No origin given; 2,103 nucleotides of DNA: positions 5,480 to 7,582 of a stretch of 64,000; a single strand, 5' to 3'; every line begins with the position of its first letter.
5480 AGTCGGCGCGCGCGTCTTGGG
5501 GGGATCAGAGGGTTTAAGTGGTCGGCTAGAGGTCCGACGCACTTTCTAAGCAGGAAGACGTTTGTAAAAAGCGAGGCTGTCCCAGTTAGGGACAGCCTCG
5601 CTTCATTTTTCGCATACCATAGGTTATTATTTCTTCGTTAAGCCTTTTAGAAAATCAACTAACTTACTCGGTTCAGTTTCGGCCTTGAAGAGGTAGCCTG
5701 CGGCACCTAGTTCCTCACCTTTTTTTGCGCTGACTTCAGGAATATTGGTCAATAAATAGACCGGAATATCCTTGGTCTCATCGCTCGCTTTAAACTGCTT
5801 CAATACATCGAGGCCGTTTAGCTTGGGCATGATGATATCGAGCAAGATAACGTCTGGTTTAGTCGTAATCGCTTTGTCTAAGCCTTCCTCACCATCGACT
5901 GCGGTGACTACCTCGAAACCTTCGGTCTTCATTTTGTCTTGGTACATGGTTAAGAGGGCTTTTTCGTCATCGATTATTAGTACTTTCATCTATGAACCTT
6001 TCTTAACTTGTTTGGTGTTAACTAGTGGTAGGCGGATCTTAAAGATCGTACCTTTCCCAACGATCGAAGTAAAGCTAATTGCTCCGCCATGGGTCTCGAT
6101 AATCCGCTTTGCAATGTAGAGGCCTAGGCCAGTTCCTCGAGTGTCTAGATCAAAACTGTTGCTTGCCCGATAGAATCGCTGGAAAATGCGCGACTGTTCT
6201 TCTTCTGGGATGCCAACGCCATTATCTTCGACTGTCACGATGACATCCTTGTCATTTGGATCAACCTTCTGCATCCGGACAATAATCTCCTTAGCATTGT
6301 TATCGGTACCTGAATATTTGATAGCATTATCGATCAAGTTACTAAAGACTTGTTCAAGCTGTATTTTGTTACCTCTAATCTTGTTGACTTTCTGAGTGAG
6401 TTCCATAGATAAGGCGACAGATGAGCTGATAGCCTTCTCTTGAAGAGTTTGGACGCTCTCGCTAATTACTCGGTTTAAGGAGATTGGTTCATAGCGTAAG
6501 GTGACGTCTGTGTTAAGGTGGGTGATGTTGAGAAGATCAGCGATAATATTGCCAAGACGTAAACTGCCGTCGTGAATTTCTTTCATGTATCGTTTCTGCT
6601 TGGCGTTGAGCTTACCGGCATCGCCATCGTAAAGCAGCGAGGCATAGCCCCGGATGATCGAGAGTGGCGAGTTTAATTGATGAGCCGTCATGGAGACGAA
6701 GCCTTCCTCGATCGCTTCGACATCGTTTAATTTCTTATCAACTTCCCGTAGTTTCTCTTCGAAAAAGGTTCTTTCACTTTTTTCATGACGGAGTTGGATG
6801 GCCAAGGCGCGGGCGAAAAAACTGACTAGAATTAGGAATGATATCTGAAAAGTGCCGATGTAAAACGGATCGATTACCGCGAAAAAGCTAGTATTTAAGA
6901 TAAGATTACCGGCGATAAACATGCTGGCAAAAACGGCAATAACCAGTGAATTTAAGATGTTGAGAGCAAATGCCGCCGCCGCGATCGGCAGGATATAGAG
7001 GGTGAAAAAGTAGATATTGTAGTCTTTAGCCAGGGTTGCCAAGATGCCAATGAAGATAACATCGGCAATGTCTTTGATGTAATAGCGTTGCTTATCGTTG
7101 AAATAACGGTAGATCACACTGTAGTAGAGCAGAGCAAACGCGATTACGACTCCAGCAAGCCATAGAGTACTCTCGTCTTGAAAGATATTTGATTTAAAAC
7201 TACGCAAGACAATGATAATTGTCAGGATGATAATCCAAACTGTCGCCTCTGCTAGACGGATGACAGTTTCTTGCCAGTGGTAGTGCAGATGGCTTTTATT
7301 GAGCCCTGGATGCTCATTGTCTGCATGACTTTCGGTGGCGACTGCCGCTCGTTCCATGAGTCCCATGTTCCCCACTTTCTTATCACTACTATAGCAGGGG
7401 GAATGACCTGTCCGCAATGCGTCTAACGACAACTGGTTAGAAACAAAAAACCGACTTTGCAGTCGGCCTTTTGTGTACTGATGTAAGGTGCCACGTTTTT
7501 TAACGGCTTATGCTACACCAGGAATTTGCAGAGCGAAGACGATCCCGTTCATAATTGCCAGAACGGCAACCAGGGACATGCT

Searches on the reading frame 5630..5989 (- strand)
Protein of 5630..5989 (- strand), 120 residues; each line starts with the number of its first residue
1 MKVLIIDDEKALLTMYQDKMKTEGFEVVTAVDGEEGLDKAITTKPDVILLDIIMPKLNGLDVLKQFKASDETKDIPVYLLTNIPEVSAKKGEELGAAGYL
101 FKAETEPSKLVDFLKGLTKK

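Call 5: search_protein_families(library=pfam, proteins=[window:5630-5989:-], max_evalue=1)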
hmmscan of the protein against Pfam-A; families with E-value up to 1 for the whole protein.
window:5630-5989:- (120 aa): 1 family
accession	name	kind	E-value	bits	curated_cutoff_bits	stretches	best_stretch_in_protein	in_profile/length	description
PF00072.30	Response_reg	-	1.1e-20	74.3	30.2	1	3-111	1-107/111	Response regulator receiver domain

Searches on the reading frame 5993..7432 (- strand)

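Call 5: search_protein_families(library=pfam, proteins=[window:5993-7432:-], max_evalue=1)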
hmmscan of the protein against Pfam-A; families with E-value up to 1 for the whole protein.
window:5993-7432:- (480 aa): 6 families
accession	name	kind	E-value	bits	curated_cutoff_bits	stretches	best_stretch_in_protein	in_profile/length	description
PF02518.31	HATPase_c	-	3.9e-31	108.2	26.4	1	355-470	2-109/111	Histidine kinase-, DNA gyrase B-, and HSP90-like ATPase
PF00512.31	HisKA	-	3.4e-13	49.9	26.9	1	244-306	4-63/66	His Kinase A (phospho-acceptor) domain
PF25323.1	6TM_PilS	-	8e-05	22.8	27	1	65-214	22-177/189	PilS-like transmembrane domain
PF14501.12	HATPase_c_5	-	8.4e-05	22.9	22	1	357-455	4-89/102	GHKL domain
PF13589.12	HATPase_c_3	-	0.001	19.5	25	1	358-441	2-80/137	Histidine kinase-, DNA gyrase B-, and HSP90-like ATPase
PF13581.12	HATPase_c_2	-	0.0021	18.5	27.4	1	363-448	36-112/127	Histidine kinase-like ATPase domain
